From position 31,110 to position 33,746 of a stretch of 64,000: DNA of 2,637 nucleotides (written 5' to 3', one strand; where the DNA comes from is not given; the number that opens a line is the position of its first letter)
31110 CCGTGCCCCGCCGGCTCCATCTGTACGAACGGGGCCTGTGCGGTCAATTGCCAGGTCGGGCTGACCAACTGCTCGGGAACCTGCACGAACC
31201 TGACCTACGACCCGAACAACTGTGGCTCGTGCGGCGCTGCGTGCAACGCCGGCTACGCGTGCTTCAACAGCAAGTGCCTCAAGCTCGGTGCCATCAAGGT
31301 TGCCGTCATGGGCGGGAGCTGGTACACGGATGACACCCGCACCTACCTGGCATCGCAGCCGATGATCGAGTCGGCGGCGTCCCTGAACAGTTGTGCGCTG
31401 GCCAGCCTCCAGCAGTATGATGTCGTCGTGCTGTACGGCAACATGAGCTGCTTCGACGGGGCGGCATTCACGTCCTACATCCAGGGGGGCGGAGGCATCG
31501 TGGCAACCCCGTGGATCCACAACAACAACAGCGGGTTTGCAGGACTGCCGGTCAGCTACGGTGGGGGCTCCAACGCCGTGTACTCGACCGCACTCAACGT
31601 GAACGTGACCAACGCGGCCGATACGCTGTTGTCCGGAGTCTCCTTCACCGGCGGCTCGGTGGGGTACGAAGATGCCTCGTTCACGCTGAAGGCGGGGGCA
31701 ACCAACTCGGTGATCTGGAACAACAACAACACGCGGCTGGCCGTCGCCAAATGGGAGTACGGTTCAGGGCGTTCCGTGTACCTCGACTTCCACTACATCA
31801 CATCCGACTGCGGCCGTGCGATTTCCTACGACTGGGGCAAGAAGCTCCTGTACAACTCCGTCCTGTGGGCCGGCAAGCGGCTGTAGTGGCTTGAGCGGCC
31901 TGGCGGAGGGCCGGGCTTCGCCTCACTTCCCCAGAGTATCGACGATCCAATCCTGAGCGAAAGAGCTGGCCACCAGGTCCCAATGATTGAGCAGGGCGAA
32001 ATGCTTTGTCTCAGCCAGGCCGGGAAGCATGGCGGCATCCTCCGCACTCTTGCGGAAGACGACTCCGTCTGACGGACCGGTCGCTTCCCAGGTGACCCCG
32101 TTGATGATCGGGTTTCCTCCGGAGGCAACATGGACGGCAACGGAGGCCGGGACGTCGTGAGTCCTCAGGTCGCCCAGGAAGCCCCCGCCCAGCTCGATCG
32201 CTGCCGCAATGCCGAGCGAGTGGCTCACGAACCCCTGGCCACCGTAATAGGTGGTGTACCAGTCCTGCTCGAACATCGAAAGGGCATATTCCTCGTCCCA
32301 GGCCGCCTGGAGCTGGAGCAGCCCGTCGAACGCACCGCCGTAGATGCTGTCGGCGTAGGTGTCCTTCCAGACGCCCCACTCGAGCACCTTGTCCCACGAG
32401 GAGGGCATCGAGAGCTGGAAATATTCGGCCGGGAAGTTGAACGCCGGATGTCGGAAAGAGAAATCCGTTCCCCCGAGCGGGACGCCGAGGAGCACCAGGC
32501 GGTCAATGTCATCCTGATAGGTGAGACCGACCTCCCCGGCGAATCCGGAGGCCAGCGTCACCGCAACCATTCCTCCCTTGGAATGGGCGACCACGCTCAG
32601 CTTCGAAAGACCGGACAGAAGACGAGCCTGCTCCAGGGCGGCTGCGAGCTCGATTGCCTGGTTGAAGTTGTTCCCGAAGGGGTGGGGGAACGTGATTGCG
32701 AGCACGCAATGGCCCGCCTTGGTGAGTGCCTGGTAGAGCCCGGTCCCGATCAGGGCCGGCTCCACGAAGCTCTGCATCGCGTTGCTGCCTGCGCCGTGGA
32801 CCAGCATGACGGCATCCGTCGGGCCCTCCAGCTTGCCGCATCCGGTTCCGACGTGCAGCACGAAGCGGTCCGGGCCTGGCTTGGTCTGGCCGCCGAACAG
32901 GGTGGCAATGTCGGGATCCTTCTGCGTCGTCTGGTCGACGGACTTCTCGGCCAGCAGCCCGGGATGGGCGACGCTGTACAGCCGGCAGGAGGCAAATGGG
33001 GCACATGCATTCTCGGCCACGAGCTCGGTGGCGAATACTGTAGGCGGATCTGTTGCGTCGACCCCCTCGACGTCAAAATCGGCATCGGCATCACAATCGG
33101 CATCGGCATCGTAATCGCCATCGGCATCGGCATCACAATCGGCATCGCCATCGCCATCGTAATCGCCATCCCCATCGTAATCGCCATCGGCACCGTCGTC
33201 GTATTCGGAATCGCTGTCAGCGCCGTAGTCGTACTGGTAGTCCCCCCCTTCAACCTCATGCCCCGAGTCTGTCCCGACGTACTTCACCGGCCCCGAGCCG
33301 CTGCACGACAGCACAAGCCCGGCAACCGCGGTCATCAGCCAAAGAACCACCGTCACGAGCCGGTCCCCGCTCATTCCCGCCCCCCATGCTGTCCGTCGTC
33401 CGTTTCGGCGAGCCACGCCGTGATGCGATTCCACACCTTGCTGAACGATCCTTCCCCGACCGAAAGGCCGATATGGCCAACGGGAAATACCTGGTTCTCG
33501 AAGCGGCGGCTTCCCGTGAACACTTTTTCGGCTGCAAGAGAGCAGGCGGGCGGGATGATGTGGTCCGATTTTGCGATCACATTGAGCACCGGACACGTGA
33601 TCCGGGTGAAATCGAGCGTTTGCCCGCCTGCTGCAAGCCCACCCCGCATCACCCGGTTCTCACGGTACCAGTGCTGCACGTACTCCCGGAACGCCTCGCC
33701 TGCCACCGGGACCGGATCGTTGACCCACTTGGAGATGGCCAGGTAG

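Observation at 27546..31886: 1446-aa lipoprotein made of ~30 tandem 40-aa six-cysteine modules, with a recent 240-bp tandem duplication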

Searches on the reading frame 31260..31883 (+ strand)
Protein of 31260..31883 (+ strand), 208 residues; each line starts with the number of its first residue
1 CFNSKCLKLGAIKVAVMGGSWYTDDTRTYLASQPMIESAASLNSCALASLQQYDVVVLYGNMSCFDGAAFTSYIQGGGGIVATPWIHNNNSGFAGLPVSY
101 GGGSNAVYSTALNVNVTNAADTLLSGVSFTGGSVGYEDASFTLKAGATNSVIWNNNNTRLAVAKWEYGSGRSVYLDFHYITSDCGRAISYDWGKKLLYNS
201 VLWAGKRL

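Call 8: search_protein_families(library=pfam, proteins=[window:31287-31883:+], max_evalue=1)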
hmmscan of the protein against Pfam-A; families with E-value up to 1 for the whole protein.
seq(199 aa): 2 families
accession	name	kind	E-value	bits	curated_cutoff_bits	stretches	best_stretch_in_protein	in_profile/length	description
PF17385.8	LBP_M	-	0.018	15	25.2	1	142-196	172-217/221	Lacto-N-biose phosphorylase central domain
PF06283.17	ThuA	-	0.054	14.2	33.4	1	37-73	44-84/209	Trehalose utilisation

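Call 10: find_homologous_proteins(query=window:31260-31883:+, max_evalue=0.001)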
Query seq(208 aa) (208 aa): 6 proteins with E <= 0.001 among 296 candidates.
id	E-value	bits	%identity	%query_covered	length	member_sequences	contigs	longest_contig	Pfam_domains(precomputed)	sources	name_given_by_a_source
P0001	1.2e-74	269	65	94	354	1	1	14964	PF04885.20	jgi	jgi:hypothetical protein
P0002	5.1e-74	267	63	92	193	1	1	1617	-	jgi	jgi:hypothetical protein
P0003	7.4e-68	247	59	92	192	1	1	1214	-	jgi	jgi:hypothetical protein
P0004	1.7e-58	216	53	91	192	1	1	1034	-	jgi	jgi:hypothetical protein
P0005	7.5e-29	119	57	52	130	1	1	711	-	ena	-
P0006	3.0e-13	68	55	32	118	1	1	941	-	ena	-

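Call 16: find_related_loci(query=A1, collection=genome_contigs, flank=10000)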
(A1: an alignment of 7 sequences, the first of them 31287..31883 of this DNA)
Query A1 (199 aa) in genome_contigs; peptide patterns used: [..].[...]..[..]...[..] (x = any residue, [..] = any of these).
19 stretches matched a pattern; 4 encode a relative of the query (tblastn E <= 1e-3); 4 distinct loci.
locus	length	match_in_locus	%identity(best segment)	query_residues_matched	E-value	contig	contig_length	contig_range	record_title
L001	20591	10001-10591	54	3-199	6e-69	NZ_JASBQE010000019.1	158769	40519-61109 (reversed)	Polyangium sp. 15x6 NODE_19_length_158769_cov_16.758708, whole genome shotgun sequence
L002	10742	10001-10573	43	2-195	5e-43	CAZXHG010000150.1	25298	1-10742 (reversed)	MAG TPA_asm: uncultured Rickettsiales bacterium isolate binchicken_co147_14 genome assembly, contig: NODE_6631_length_25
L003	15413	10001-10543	40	2-182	4e-34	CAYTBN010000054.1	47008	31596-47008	MAG TPA_asm: uncultured Rickettsiales bacterium isolate SRP308112_co1_98 genome assembly, contig: NODE_777_length_47008_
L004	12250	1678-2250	38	3-194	5e-34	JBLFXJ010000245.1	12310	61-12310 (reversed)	MAG: Myxococcota bacterium isolate 3300053785_10 Ga0535658_0014271, whole genome shotgun sequence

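Call 25: predict_structure(alignment_id=A1)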
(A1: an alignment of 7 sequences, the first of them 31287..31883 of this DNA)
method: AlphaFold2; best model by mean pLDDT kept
length: 199 residues; sequences in the alignment: 7
mean_pLDDT: 65.2   pTM: 0.68
mean pLDDT of the five models: 65.2, 61.8, 56.9, 51.3, 35.4
residues with pLDDT >= 90: 19; 70-90: 68; 50-70: 65; < 50: 47
segments of 3 or more residues with pLDDT < 50: 85-87, 91-93, 95-104, 112-130, 155-160
pLDDT, mean of each block of 10 residues (from residue 1): 84 75 92 88 88 72 81 62 51 45 51 44 37 53 55 46 66 65 77 74
secondary structure, 60 per line:
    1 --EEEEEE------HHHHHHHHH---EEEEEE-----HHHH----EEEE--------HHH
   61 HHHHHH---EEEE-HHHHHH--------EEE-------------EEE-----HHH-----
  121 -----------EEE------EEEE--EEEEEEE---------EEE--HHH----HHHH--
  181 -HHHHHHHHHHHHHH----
elements in order: E3-8 H15-23 E27-32 H38-41 E46-49 H58-66 E70-73 H75-80 E89-91 E105-107 E132-134 E141-144 E147-153 E163-165 H175-178 H182-195

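Call 26: search_protein_representatives(alignment_id=A1)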
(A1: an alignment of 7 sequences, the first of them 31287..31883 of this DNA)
Query: 7 sequences, 192 profile positions. Proteins with E-value up to 0.001 (for the whole library): 124; up to 1e-10: 59; up to 1e-30: 34. The best 124 are listed.
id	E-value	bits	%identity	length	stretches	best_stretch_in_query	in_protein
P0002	2.5e-97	340.6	-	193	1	1-192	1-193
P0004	4.0e-95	333.4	-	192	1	1-192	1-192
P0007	6.9e-81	286.9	-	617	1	1-191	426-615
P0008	1.8e-79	282.3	-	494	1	2-191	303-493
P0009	5.8e-79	280.7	-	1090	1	1-191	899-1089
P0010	6.8e-77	273.9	-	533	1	2-191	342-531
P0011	6.4e-76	270.7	-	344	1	1-191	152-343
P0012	8.7e-76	270.3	-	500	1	1-191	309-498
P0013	2.2e-72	259.2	-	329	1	2-192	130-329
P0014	1.3e-68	246.9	-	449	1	1-189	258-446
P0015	7.1e-63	228.2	-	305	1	2-191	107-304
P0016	2.6e-61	223.1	-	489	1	3-192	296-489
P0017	5.8e-54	199.1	-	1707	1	2-186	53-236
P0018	1.7e-52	194.3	-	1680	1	2-187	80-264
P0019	3.1e-51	190.2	-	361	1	2-189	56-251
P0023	5.7e-48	179.6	-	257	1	1-189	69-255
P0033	4.3e-38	147.3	-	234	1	2-186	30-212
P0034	6.6e-36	140.2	-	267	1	2-184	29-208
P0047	1.3e-17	80.5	-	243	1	2-185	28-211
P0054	3.4e-12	62.8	-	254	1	2-185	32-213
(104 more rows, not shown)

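Call 30: search_protein_families(library=pfam, proteins=[P0007, P0008, P0010, P0011, P0012, P0014, P0019, P0033, P0034, P0009], max_evalue=0.01)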
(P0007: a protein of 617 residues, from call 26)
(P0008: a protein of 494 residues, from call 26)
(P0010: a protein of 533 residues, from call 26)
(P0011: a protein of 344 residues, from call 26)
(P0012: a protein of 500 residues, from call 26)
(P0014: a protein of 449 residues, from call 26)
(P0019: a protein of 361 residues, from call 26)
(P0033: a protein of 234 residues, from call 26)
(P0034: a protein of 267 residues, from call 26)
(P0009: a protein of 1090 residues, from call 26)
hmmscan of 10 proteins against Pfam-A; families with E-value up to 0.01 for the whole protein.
P0007 (617 aa): 1 family
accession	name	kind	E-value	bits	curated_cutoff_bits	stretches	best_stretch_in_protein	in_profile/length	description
PF04885.19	Stig1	-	2.2e-47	159.9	24.1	7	234-281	36-83/85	Stigma-specific STIG1-like protein family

P0008 (494 aa): 2 families
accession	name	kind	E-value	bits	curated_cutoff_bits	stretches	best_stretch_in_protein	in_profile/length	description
PF04885.19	Stig1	-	7e-25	87.8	24.1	5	128-174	37-83/85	Stigma-specific STIG1-like protein family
PF06283.17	ThuA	-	0.0047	17.7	33.4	1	324-461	36-184/209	Trehalose utilisation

P0010 (533 aa): 0 families

P0011 (344 aa): 1 family
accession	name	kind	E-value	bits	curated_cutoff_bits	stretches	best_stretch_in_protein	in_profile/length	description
PF06283.17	ThuA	-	0.0073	17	33.4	0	184-263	46-131/209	Trehalose utilisation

P0012 (500 aa): 1 family
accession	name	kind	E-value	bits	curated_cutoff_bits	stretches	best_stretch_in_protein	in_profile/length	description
PF24517.2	CBM96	-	1.1e-08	35.5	26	1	94-244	9-160/164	Carbohydrate-binding module family 96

P0014 (449 aa): 1 family
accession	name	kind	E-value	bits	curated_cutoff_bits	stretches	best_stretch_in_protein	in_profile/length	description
PF04885.19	Stig1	-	9e-20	71.4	24.1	4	122-168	37-83/85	Stigma-specific STIG1-like protein family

P0019 (361 aa): 3 families
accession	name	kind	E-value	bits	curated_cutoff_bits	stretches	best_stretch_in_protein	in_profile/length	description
PF24157.1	DUF7408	-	0.00053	20.5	27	1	83-237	30-168/174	Domain of unknown function (DUF7408)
PF08532.16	Glyco_hydro_42M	-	0.00055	19.9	25.8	0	193-222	154-185/207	Beta-galactosidase trimerisation domain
PF17385.8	LBP_M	-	0.0093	16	25.2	0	89-124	60-102/221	Lacto-N-biose phosphorylase central domain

P0033 (234 aa): 0 families

P0034 (267 aa): 1 family
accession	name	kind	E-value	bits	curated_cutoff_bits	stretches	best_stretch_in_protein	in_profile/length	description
PF24157.1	DUF7408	-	0.0052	17.2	27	1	152-199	122-168/174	Domain of unknown function (DUF7408)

P0009 (1090 aa): 2 families
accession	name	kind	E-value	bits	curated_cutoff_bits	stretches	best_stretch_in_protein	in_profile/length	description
PF14289.11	DUF4369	-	2.9e-06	28.2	25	0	135-200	1-60/91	Domain of unknown function (DUF4369)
PF15043.11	CNRIP1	-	6.3e-05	23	27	0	597-625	36-64/157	CB1 cannabinoid receptor-interacting protein 1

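Call 52: search_protein_families(library=ncbifam, proteins=[window:31287-31883:+, P0047, P0054, P0033], max_evalue=0.1)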
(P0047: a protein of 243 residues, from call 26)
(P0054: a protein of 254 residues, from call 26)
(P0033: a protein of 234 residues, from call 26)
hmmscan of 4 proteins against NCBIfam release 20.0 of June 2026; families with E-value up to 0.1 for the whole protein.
window:31287-31883:+ (199 aa): 0 families

P0047 (243 aa): 14 families
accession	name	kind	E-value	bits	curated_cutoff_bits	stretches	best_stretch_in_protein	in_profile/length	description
NF038129.1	PEP_NF038129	equivalog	1.1e-09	38.4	65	1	128-240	87-194/194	NF038129 family PEP-CTERM protein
NF038125.1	PEP_CTERM_THxN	subfamily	3.5e-06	26.8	85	1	211-240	218-246/246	THxN family PEP-CTERM protein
TIGR02595.1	PEP_CTERM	domain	3.6e-06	27.4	16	1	217-240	1-23/24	PEP-CTERM sorting domain-containing protein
NF041538.1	PEP_EDSA_1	subfamily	3.9e-06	26.7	100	1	200-240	266-307/307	EDSAP-1 family PEP-CTERM protein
NF035944.1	PEPxxWA-CTERM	domain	3.6e-05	23.6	35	1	217-240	1-24/24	PEPxxWA-CTERM sorting domain-containing protein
NF038126.1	PEP_CTERM_FxDxF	subfamily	5e-05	23.6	50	1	214-240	141-165/165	FxDxF family PEP-CTERM protein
NF033947.0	PEP-cistern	hypoth_equivalog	9.2e-05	22.3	60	1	210-239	166-195/195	cistern family PEP-CTERM protein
NF038118.1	PEP_CTERM_CCXG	equivalog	0.00021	21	90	1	211-240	171-199/199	CCXG family PEP-CTERM protein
NF038120.1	PEP_CTERM_QFxxD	subfamily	0.00052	20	80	1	214-239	190-215/215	NF038120 family PEP-CTERM protein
NF041927.1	Xrt_dep_XDP1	equivalog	0.00054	20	125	1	213-240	215-242/242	exosortase-dependent surface protein XDP1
NF038119.1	PEP_CTERM_MHFG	equivalog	0.00074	19.9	100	1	213-240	232-259/260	MHFG family PEP-CTERM protein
NF038124.1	PEP_CTERM_TLD_A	exception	0.00091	18.9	100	1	212-240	209-234/235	PEP_CTERM-anchored TLD domain-containing protein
NF033554.9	floc_PepA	equivalog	0.0024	17.7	80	1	78-240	96-260/261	flocculation-associated PEP-CTERM protein PepA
TIGR03778.1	VPDSG_CTERM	subfamily_domain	0.061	13.5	22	1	221-239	6-24/24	VPDSG-CTERM sorting domain-containing protein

P0054 (254 aa): 12 families
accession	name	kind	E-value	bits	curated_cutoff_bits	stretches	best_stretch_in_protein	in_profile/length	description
NF035944.1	PEPxxWA-CTERM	domain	3.7e-14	52.3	35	1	221-244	1-24/24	PEPxxWA-CTERM sorting domain-containing protein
NF038126.1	PEP_CTERM_FxDxF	subfamily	3.6e-08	33.8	50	1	177-244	97-165/165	FxDxF family PEP-CTERM protein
NF038129.1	PEP_NF038129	equivalog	5.1e-07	29.7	65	1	214-244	164-194/194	NF038129 family PEP-CTERM protein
TIGR02595.1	PEP_CTERM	domain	1.8e-05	25.2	16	1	221-246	1-24/24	PEP-CTERM sorting domain-containing protein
NF038119.1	PEP_CTERM_MHFG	equivalog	4.1e-05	24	100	1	215-245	230-260/260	MHFG family PEP-CTERM protein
NF033947.0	PEP-cistern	hypoth_equivalog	0.00024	20.9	60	1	204-243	155-195/195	cistern family PEP-CTERM protein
NF038124.1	PEP_CTERM_TLD_A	exception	0.00091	18.9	100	1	220-244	210-234/235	PEP_CTERM-anchored TLD domain-containing protein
NF038120.1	PEP_CTERM_QFxxD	subfamily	0.0018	18.2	80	1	218-244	190-214/215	NF038120 family PEP-CTERM protein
NF041927.1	Xrt_dep_XDP1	equivalog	0.0029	17.6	125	0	216-243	214-241/242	exosortase-dependent surface protein XDP1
NF041538.1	PEP_EDSA_1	subfamily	0.0032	17.2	100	1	217-244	280-307/307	EDSAP-1 family PEP-CTERM protein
NF038118.1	PEP_CTERM_CCXG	equivalog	0.0034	17.1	90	1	217-244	173-199/199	CCXG family PEP-CTERM protein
TIGR04477.1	sorted_by_XrtN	equivalog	0.062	11.4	250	1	216-244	792-820/822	XrtN system VIT domain-containing protein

P0033 (234 aa): 1 family
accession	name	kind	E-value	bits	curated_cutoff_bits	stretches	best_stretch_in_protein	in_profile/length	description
NF040471.1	ydgH_STM1478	equivalog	0.082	12.1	350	0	17-76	216-278/319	DUF1471 family protein YdgH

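Call 58: find_encoding_contigs(protein=P0001, flank=10000, max_places=3)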
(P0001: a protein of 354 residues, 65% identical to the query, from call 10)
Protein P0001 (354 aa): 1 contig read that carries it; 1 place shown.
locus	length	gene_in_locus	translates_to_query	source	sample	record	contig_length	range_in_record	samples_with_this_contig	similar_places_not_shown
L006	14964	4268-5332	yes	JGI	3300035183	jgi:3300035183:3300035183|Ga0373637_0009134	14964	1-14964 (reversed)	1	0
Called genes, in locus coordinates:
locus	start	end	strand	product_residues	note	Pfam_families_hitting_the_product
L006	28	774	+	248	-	-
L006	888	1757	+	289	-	-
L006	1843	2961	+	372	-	-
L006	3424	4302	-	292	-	-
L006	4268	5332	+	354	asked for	PF04885:Stig1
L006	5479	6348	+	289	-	PF02811:PHP (weak)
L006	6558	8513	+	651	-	-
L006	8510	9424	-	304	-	PF03851:UvdE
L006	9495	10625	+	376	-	-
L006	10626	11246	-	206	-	PF02798:GST_N, PF13417:GST_N_3, PF13409:GST_N_2, PF00043:GST_C, PF14497:GST_C_3 (weak), PF13410:GST_C_2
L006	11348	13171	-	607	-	-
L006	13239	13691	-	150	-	PF01814:Hemerythrin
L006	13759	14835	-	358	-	PF00069:Pkinase, PF07714:PK_Tyr_Ser-Thr, PF01636:APH (faint), PF03109:ABC1 (faint)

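Call 68: find_related_loci(query=A1, collection=metagenome_contigs, flank=8000)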
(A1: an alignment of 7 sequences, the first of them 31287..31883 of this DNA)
Query A1 (199 aa) in metagenome_contigs; peptide patterns used: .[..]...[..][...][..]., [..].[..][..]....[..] (x = any residue, [..] = any of these).
99 stretches matched a pattern; 6 encode a relative of the query (tblastn E <= 1e-3); 6 distinct loci.
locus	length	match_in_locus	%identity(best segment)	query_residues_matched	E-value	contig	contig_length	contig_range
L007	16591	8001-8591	57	2-197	5e-73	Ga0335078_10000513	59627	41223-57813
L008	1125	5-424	63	60-199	1e-57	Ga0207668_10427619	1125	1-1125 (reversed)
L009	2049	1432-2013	37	3-195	5e-35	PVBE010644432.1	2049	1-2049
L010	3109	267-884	36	5-195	1e-33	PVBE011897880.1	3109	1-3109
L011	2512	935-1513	34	3-195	4e-30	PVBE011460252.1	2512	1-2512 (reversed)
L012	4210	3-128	76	156-197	3e-19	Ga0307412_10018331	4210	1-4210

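Call 72: search_solved_structures(query=A1, max_evalue=10)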
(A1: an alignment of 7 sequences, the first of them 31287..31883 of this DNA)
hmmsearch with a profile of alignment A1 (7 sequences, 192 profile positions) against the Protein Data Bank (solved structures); distinct sequences matched with E-value up to 10: 1.
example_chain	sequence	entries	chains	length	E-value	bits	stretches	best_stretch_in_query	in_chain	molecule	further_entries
8q01_M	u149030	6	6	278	0.46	13.5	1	33-129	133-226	Tail terminator protein | Baseplate hub assembly protein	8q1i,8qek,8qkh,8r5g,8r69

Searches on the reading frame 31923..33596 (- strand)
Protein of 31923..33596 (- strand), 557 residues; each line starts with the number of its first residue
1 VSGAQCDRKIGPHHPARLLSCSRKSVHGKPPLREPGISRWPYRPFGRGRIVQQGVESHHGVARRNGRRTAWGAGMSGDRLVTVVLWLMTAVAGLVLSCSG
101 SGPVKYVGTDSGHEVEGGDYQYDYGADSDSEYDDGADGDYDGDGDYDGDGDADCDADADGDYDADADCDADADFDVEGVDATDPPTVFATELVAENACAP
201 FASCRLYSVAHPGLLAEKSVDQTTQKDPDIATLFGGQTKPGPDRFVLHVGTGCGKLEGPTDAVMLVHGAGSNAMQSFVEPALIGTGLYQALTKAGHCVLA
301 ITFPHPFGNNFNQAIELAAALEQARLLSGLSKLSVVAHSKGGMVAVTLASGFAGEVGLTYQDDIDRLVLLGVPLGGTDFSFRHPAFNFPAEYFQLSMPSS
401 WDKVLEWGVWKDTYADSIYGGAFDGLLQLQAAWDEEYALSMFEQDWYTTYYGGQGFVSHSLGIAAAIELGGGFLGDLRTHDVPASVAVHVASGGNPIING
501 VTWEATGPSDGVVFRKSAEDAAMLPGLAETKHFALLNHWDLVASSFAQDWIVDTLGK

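Call 8: search_protein_families(library=pfam, proteins=[window:31923-33596:-], max_evalue=1)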
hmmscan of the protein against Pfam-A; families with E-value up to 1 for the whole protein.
window:31923-33596:- (557 aa): 7 families
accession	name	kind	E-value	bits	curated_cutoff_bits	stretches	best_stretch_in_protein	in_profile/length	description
PF24096.1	DUF7379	-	1.1e-07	32.4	33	1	264-380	2-118/191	Domain of unknown function (DUF7379)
PF00561.26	Abhydrolase_1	-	0.00029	21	25.8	1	314-389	52-121/245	alpha/beta hydrolase fold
PF22807.2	TrAA12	-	0.0052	15.6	30.9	1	133-182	383-431/463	TrAA12-like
PF07224.18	Chlorophyllase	-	0.091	12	26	1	324-358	109-142/301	Chlorophyllase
PF02042.20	RWP-RK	-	0.34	11.3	29.3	1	33-43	34-44/49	RWP-RK domain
PF15708.10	PRR20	-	0.37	11.3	27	1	26-71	53-98/239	Proline-rich protein family 20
PF05057.20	DUF676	-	0.37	10.7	20.3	1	330-345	77-92/217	Putative serine esterase (DUF676)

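Call 52: search_protein_families(library=ncbifam, proteins=[window:31923-33596:-], max_evalue=0.1)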
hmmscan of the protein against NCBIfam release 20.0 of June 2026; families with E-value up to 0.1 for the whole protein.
window:31923-33596:- (557 aa): 5 families
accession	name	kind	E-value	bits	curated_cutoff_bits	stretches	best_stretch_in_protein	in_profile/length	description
NF033845.1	MSCRAMM_ClfB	exception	3.1e-05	22.1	999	1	122-175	740-793/871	MSCRAMM family adhesin clumping factor ClfB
NF012181.0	MSCRAMM_SdrD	exception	3.3e-05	21.5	2500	1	125-173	1231-1279/1379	MSCRAMM family adhesin SdrD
NF000535.3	MSCRAMM_SdrC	exception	5.7e-05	21.3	1700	1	126-173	762-809/963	MSCRAMM family adhesin SdrC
NF033609.2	MSCRAMM_ClfA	exception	0.00019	19.3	1150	1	126-173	662-709/934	MSCRAMM family adhesin clumping factor ClfA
NF011457.0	PRK14875.1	equivalog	0.071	12.1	307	0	260-351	132-218/372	acetoin dehydrogenase dihydrolipoyllysine-residue acetyltransferase subunit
